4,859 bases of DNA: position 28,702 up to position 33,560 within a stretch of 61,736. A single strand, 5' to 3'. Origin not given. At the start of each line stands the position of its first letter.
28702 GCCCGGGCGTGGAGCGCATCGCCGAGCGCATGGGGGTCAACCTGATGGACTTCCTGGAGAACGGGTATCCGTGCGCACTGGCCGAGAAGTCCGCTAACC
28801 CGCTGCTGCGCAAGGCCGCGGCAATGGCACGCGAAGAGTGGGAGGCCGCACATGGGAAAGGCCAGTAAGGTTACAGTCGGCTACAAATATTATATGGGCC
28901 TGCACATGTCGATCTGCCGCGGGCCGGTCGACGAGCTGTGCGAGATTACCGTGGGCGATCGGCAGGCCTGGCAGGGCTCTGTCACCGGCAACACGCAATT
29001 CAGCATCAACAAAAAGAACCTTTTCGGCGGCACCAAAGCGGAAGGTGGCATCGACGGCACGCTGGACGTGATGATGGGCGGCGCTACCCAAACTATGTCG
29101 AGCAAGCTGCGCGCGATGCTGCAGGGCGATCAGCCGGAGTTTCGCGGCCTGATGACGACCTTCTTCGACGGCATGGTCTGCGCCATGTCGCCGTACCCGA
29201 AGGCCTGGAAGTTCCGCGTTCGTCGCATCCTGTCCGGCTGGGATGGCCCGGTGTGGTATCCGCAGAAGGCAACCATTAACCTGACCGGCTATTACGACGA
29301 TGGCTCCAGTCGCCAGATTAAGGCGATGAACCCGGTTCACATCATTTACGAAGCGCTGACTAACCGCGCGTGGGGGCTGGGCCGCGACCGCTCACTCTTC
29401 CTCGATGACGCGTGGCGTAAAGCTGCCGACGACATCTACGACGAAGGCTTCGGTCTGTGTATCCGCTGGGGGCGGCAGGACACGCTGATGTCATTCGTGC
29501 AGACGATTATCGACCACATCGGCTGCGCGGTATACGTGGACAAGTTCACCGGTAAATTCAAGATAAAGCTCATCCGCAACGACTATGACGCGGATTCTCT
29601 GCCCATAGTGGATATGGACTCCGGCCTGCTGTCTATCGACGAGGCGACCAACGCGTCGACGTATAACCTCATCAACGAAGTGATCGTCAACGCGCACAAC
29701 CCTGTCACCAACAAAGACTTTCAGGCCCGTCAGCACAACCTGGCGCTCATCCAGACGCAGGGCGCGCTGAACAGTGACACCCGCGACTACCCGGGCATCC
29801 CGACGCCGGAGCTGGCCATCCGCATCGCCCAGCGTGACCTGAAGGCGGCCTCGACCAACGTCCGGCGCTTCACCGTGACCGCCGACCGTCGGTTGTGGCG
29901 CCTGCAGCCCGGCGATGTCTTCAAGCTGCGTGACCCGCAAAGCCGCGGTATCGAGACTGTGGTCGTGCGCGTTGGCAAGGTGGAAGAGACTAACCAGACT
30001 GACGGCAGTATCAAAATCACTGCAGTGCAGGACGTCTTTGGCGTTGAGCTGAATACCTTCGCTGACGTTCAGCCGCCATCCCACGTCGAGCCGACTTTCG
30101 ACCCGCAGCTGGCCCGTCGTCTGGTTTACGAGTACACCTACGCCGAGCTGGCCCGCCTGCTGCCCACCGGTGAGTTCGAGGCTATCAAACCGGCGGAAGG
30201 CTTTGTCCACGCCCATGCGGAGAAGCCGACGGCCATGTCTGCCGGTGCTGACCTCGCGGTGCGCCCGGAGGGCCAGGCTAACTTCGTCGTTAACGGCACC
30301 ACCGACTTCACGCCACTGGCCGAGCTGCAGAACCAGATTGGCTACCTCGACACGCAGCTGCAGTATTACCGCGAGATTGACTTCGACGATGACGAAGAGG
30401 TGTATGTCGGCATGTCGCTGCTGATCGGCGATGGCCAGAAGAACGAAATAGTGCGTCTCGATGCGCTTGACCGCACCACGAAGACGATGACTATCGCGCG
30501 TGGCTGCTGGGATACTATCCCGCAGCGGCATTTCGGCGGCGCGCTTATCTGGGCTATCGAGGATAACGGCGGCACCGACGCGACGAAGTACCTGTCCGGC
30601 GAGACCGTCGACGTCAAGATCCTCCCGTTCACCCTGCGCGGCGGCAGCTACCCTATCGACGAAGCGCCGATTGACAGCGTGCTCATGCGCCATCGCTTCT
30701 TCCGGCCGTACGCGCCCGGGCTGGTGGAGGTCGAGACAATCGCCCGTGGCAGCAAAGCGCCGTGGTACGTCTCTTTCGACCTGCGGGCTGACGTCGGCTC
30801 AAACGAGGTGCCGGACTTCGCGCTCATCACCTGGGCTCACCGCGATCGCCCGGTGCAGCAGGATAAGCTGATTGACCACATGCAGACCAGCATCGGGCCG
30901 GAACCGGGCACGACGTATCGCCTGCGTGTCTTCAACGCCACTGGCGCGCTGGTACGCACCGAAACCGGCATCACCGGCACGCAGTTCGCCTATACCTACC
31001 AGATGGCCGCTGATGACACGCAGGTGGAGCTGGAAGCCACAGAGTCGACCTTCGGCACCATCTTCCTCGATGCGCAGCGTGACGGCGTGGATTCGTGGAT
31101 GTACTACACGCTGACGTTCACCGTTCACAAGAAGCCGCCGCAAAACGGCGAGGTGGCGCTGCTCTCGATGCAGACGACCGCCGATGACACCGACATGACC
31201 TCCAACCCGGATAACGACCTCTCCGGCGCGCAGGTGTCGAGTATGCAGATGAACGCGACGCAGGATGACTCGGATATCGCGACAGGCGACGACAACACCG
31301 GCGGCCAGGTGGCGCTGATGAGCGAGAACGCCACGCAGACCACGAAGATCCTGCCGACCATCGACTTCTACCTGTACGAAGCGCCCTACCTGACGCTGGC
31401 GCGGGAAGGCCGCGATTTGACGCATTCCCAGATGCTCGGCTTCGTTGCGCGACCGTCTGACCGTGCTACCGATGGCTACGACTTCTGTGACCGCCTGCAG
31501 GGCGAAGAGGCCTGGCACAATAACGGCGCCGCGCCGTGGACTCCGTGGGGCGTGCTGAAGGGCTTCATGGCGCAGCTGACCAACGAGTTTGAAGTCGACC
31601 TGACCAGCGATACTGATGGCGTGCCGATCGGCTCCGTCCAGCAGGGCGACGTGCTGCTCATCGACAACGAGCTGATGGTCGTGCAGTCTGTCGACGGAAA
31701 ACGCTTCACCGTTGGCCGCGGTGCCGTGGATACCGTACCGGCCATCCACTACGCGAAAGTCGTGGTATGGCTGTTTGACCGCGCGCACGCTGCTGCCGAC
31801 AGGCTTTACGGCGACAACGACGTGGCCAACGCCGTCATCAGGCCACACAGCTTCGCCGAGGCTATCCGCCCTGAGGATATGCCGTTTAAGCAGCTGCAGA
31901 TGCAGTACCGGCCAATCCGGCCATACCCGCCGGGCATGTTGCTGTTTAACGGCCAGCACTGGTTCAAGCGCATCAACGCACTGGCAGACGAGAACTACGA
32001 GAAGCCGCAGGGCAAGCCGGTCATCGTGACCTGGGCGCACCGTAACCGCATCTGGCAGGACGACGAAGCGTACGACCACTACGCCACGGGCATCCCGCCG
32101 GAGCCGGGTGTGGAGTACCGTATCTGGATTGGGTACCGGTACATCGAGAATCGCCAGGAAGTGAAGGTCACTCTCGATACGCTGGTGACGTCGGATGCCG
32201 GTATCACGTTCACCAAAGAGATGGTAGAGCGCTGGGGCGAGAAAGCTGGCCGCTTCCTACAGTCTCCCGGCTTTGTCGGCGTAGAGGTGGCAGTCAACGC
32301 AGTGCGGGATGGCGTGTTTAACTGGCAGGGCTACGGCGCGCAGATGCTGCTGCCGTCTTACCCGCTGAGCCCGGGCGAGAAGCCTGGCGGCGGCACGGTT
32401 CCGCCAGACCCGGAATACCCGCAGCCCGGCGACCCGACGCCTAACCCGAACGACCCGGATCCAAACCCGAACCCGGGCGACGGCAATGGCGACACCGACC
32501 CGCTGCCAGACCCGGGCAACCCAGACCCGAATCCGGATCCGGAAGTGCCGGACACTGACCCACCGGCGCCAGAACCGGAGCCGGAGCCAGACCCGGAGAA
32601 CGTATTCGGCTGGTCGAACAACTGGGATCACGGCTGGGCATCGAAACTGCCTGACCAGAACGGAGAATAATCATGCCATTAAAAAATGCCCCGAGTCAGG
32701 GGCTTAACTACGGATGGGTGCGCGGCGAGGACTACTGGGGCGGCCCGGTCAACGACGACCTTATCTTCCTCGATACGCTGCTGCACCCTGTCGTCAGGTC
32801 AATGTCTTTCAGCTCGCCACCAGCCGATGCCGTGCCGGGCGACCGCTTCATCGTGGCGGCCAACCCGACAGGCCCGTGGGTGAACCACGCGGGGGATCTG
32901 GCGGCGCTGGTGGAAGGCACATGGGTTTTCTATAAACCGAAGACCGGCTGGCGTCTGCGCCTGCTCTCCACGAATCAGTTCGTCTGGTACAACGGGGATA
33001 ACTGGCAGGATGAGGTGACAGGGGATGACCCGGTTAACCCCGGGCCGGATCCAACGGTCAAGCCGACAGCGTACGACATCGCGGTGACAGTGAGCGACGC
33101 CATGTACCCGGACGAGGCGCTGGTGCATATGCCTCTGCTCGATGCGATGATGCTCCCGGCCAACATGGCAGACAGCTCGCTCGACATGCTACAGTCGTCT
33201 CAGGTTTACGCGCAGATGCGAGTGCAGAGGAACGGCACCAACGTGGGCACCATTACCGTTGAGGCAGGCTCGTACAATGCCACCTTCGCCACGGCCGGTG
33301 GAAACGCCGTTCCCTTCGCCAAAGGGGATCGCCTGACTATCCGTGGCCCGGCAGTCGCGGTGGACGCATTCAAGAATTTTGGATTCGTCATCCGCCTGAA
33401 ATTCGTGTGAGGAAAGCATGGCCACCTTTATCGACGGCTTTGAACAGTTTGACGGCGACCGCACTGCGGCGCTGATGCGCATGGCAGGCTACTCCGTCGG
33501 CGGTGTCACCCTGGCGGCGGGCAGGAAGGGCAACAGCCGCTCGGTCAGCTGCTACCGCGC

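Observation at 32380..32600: Pro/Asp/Asn-rich low-complexity linker near the C-terminus of the gpJ-like protein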

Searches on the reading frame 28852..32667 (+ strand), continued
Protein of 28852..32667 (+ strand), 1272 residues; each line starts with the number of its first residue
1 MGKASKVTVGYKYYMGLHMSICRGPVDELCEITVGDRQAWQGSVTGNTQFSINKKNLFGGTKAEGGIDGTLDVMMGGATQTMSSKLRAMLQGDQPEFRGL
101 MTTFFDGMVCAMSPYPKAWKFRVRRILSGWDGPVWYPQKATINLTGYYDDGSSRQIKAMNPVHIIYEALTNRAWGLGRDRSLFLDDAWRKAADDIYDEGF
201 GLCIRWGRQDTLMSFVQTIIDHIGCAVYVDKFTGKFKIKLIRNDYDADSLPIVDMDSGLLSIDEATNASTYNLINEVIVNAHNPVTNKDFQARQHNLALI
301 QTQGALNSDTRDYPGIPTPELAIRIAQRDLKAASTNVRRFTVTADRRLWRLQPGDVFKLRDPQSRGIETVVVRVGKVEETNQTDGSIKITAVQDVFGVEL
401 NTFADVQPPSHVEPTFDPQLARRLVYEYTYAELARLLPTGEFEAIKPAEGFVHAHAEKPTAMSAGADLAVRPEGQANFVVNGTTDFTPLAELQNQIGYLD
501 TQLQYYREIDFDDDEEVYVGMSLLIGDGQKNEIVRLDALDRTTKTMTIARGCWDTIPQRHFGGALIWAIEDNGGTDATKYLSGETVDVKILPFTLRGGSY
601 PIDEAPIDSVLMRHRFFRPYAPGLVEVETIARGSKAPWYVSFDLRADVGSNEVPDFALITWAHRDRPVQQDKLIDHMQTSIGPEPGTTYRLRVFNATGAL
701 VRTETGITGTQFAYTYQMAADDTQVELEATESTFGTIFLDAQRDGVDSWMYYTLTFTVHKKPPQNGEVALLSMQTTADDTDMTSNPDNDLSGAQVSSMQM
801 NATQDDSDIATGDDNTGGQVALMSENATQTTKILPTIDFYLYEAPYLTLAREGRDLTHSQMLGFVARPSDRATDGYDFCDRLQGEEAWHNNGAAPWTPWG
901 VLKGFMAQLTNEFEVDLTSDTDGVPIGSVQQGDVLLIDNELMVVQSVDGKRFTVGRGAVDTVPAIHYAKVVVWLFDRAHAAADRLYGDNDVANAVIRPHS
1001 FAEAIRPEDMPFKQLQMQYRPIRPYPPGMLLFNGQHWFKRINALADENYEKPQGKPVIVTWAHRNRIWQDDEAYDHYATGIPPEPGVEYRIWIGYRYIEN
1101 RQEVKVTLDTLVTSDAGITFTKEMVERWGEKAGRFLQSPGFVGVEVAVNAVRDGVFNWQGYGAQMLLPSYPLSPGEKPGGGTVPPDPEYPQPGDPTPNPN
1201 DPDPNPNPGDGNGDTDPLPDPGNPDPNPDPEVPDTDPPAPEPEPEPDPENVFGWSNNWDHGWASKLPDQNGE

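Call 22: find_homologous_proteins(query=window:28852-32667:+, max_evalue=1e-10)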
Query window:28852-32667:+ (1272 aa): 829 proteins with E <= 1e-10 among 8000 candidates; the best 120 are listed.
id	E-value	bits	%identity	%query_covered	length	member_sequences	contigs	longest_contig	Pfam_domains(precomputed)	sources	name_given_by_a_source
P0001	0.0e+0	3001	100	100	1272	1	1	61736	PF13550.14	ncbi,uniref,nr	ncbi:hypothetical protein [Cronobacter phage JC01]|uniref:Tip attachment protein J domain-containing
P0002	0.0e+0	2259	74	100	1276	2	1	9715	PF13550.14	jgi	-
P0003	0.0e+0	2241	74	100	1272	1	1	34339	PF13550.14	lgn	-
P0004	0.0e+0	2231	73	92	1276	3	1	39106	PF13550.14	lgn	-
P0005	0.0e+0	2221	71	94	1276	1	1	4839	PF13550.14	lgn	-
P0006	0.0e+0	2211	71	100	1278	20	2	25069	PF13550.14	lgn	-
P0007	0.0e+0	2188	72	94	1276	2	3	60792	PF13550.14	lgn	-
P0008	0.0e+0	2177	72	94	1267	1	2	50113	PF13550.14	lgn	-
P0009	0.0e+0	2132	70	94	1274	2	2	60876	PF13550.14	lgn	-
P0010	0.0e+0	2053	68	100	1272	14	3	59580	PF13550.14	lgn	-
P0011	0.0e+0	2047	67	100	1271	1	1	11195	PF13550.14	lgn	-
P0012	0.0e+0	2042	68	100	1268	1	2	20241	PF13550.14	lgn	-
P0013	0.0e+0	1983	65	94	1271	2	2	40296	-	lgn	-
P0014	0.0e+0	1917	64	100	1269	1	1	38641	PF13550.14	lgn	-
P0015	0.0e+0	1912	63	92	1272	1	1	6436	PF13550.14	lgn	-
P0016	0.0e+0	1910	63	100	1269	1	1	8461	PF13550.14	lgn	-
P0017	0.0e+0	1888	63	100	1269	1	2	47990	PF13550.14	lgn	-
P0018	0.0e+0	1873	62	100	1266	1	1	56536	PF13550.14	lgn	-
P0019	0.0e+0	1818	62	100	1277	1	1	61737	PF13550.14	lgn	-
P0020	0.0e+0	1815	60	100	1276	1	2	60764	PF13550.14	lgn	-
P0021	0.0e+0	1812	61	100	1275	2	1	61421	PF13550.14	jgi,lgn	jgi:hypothetical protein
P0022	0.0e+0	1799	61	100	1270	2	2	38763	PF13550.14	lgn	-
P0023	0.0e+0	1794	61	100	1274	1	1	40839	PF13550.14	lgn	-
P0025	0.0e+0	1765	60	94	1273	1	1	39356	PF13550.14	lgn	-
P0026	0.0e+0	1612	57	100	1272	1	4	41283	PF13550.14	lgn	-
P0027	0.0e+0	1576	54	100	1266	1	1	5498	PF13550.14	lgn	-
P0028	0.0e+0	1366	51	92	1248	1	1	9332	PF13550.14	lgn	-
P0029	0.0e+0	1328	47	100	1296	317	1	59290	PF13550.14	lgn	-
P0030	0.0e+0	1325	48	100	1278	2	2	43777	PF13550.14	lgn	-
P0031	0.0e+0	1325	48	92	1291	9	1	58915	PF13550.14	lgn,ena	-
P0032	0.0e+0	1317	50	92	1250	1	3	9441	PF13550.14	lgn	-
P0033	0.0e+0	1311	46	100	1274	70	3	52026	PF13550.14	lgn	-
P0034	0.0e+0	1304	48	93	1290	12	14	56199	PF13550.14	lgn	-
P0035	0.0e+0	1291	47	92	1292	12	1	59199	PF13550.14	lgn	-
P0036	0.0e+0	1286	47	100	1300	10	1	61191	PF13550.14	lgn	-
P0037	0.0e+0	1270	47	93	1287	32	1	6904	PF13550.14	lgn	-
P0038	0.0e+0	1264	47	91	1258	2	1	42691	PF13550.14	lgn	-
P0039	0.0e+0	1260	46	100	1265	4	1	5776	PF13550.14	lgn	-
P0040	0.0e+0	1228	46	100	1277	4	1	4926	PF13550.14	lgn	-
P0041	0.0e+0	1228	46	93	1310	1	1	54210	PF13550.14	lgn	-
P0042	0.0e+0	1208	45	100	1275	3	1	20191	PF13550.14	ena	-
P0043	0.0e+0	1182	46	93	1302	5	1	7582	PF13550.14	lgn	-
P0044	0.0e+0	1117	44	100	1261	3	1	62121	PF13550.14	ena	-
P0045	0.0e+0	1099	43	100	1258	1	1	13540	PF13550.14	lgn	-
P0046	0.0e+0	1077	42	94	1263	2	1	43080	PF13550.14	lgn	-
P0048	0.0e+0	1070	41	100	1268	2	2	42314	PF13550.14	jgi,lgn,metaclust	metaclust:\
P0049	0.0e+0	1067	43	92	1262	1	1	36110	PF13550.14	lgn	-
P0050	0.0e+0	1056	42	93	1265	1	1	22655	PF13550.14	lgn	-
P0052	0.0e+0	1047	42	93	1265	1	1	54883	PF13550.14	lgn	-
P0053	0.0e+0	1037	42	92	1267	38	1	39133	PF13550.14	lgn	-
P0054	0.0e+0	1033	41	100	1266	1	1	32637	PF13550.14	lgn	-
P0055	0.0e+0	1032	42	92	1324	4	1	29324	PF13550.14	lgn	-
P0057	0.0e+0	1024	41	100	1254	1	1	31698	PF13550.14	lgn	-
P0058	0.0e+0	1016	42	93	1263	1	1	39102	PF13550.14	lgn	-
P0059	4.4e-298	1010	42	92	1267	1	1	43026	PF13550.14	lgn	-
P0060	2.3e-296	1004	46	79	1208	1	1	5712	PF13550.14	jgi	jgi:hypothetical protein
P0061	1.0e-295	1002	41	100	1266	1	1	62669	PF13550.14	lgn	-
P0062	7.2e-295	999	46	80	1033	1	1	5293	PF13550.14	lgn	-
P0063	7.5e-294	996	40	92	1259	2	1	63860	PF13550.14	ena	-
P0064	5.3e-289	980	42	92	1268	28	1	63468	PF13550.14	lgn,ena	-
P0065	3.9e-287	974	41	95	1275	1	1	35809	PF13550.14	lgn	-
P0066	8.2e-273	926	39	100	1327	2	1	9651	PF13550.14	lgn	-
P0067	1.9e-265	902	39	99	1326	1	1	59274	PF13550.14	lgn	-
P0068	3.2e-258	878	38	100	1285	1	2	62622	PF13550.14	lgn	-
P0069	4.4e-258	877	40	88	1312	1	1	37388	PF13550.14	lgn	-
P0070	1.0e-257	876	38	100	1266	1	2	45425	PF13550.14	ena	-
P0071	2.2e-244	832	37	93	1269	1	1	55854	PF13550.14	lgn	-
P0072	3.2e-242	825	37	100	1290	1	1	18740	PF13550.14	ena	-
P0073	5.1e-242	824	36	100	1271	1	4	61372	PF13550.14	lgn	-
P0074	5.0e-241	821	36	100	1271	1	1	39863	PF13550.14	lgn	-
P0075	2.8e-237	808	39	88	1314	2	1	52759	PF13550.14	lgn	-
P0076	2.5e-230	785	36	94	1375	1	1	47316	PF13550.14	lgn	-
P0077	1.1e-222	760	38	86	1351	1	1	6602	PF13550.14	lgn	-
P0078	7.3e-218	744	39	76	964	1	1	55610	PF13550.14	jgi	-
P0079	3.0e-192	659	44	59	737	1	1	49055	PF13550.14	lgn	-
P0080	2.8e-191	656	34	92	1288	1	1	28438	PF13550.14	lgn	-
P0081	7.1e-187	641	33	95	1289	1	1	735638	PF13550.14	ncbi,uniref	ncbi:phage tail protein [Castellaniella hirudinis]|uniref:phage tail protein n=1 Tax=Castellaniella 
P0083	1.1e-183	631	44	59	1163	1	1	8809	PF13385.14,PF13550.14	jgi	-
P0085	2.4e-181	623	44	59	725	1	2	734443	PF13550.14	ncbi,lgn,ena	-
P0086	8.8e-180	618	44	58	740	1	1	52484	PF13550.14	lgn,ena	-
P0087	2.1e-179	617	43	60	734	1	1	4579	PF13550.14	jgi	jgi:hypothetical protein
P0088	2.3e-179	617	41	64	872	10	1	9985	PF13550.14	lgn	-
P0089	2.4e-179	617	44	60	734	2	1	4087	PF13550.14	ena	-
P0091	4.0e-179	616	43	60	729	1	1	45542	PF13550.14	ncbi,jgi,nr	ncbi:MAG: phage tail protein [Azonexus sp.]|jgi:hypothetical protein|nr:phage tail protein [Azonexus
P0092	7.7e-179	615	45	57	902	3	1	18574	PF13550.14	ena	-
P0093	3.6e-178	613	45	60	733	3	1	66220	PF13550.14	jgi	jgi:hypothetical protein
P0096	2.4e-177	610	44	60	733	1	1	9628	PF13550.14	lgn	-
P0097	4.1e-177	609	43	60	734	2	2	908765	PF13550.14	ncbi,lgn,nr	ncbi:hypothetical protein HAV38_03770 [Glaciimonas immobilis]|nr:phage tail protein [Glaciimonas imm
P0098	8.5e-177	608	44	59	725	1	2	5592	PF13550.14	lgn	-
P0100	2.0e-175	604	44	59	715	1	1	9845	PF13550.14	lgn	-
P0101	1.4e-174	601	46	56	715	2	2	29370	PF13550.14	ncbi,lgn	ncbi:putative phage tail protein [compost metagenome]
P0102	2.8e-174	600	44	59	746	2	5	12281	PF13550.14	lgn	-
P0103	7.5e-174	598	45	56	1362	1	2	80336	PF13385.14,PF13550.14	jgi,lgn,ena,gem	-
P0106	3.3e-172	593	44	56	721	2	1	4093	PF13550.14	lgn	-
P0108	5.2e-172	592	40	63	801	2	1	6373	PF13550.14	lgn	-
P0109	1.1e-171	591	43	57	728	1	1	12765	PF13550.14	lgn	-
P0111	4.1e-171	589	41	59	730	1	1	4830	PF13550.14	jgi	jgi:hypothetical protein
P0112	2.7e-170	586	42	60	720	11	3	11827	PF13550.14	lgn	-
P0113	3.4e-170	586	43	60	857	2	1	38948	PF00754.32,PF22633.4,PF13550.14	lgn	-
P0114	3.5e-170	586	44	57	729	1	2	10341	PF13550.14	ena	-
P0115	3.5e-170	586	41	59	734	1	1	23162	PF13550.14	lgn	-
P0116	4.1e-170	586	41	59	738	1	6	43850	PF13550.14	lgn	-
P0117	4.8e-170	586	41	59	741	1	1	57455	PF13550.14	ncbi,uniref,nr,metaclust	ncbi:tail protein [Burkholderia phage BcepNazgul]|uniref:Conserved tail assembly protein n=1 Tax=Bur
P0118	5.7e-170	585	45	56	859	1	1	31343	PF00754.32,PF22633.4,PF13550.14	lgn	-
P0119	1.1e-169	584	43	60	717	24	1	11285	PF13550.14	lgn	-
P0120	1.2e-169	584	41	59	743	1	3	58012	PF13550.14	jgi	jgi:hypothetical protein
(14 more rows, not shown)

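Call 40: find_related_loci(query=A1, collection=viral_contigs, flank=7000)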
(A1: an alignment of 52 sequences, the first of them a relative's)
Query A1 (1272 aa) in viral_contigs; peptide patterns used: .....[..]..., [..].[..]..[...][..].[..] (x = any residue, [..] = any of these).
599 stretches matched a pattern (row limit reached: there are more); 554 encode a relative of the query (tblastn E <= 1e-3); the best 80 are kept; 80 distinct loci.
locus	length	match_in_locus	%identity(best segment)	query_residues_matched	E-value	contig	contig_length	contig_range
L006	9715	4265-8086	74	1-1271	0e+0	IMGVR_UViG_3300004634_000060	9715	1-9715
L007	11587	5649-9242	72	1-1193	0e+0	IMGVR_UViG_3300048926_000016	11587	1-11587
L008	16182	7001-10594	72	1-1193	0e+0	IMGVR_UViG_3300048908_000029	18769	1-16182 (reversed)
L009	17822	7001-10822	61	1-1272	0e+0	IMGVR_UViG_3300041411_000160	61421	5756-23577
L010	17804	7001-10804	61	1-1270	0e+0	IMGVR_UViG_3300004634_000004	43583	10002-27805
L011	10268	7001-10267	62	1-1171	0e+0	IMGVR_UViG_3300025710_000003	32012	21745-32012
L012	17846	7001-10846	48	3-1268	0e+0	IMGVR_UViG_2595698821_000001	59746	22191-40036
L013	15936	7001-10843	47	3-1268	0e+0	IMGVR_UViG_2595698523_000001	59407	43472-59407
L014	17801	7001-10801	46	1-1270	0e+0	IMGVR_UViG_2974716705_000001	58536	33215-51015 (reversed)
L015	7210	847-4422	48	3-1184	0e+0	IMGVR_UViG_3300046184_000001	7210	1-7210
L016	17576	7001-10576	48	3-1184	0e+0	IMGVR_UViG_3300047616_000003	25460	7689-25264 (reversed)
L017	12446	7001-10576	48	3-1184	0e+0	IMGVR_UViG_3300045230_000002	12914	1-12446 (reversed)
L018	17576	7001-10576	48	3-1184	0e+0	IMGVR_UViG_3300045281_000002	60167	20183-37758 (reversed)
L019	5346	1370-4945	48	3-1184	0e+0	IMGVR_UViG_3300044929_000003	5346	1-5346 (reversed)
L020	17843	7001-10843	47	3-1268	0e+0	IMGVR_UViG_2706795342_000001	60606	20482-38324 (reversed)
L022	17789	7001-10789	46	1-1272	0e+0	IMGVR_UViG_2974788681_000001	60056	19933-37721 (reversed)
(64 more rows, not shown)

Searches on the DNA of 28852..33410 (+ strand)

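Call 5: search_dna_similar(query=window:28852-33410:+, collection=phages, mode=near, max_rows=30)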
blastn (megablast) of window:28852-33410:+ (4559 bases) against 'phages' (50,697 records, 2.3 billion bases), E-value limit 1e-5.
No match.

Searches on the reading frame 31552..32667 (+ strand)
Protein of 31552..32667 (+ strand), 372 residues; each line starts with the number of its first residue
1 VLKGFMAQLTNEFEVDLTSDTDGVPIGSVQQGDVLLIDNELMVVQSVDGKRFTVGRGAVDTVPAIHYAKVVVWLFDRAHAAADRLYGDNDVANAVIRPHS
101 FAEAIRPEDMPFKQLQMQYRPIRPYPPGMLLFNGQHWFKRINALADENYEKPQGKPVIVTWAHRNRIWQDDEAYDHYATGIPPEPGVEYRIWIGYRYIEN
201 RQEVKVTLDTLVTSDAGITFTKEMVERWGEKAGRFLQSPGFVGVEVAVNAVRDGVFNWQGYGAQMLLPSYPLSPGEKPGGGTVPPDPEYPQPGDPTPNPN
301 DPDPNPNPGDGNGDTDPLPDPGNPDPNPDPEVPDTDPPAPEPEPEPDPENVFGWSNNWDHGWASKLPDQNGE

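Call 38: find_related_loci(query=window:31552-32667:+, collection=viral_contigs, flank=4000)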
Query window:31552-32667:+ (372 aa) in viral_contigs; peptide patterns used: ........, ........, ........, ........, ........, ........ (x = any residue, [..] = any of these).
3 stretches matched a pattern; 3 encode a relative of the query (tblastn E <= 1e-3); 3 distinct loci.
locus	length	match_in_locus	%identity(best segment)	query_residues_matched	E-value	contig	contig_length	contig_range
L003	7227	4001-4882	66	1-293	2e-135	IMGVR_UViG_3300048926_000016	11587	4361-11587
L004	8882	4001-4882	66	1-293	2e-135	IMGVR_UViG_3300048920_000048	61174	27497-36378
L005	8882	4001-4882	66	1-293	7e-135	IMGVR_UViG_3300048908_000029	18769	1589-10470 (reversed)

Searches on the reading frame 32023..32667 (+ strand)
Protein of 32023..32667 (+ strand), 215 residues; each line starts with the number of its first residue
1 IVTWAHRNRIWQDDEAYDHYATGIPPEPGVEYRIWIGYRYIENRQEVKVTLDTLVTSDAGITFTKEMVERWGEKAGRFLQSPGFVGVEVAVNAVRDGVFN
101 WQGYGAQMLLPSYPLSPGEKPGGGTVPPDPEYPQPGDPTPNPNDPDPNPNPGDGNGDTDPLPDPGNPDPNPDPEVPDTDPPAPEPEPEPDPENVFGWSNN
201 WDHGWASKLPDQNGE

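Call 95: search_protein_representatives(protein=window:32023-32667:+)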
Query: 215 residues. Proteins with E-value up to 0.001 (for the whole library): 34; up to 1e-10: 26; up to 1e-30: 5. The best 34 are listed.
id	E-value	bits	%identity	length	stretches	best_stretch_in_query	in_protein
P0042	5.4e-43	163.6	42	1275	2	2-208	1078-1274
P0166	9.3e-39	149.8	47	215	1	2-208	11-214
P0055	1.6e-36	142.4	39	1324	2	2-207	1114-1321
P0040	3.1e-33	131.7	37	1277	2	1-212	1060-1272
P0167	1.1e-32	129.8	37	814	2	2-213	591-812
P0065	7.2e-29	117.3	48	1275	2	1-210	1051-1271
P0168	2.6e-27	112.2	40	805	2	1-214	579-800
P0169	1.7e-24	103.0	37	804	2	2-211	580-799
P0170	3.5e-19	85.6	36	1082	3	2-208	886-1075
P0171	4.7e-19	85.2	37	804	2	2-208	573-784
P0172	7.3e-19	84.6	41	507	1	1-211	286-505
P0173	8.5e-19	84.4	36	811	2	1-205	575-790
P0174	1.9e-18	83.2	40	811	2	1-209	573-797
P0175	9.3e-17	77.7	35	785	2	2-211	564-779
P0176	1.7e-15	73.5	30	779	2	2-208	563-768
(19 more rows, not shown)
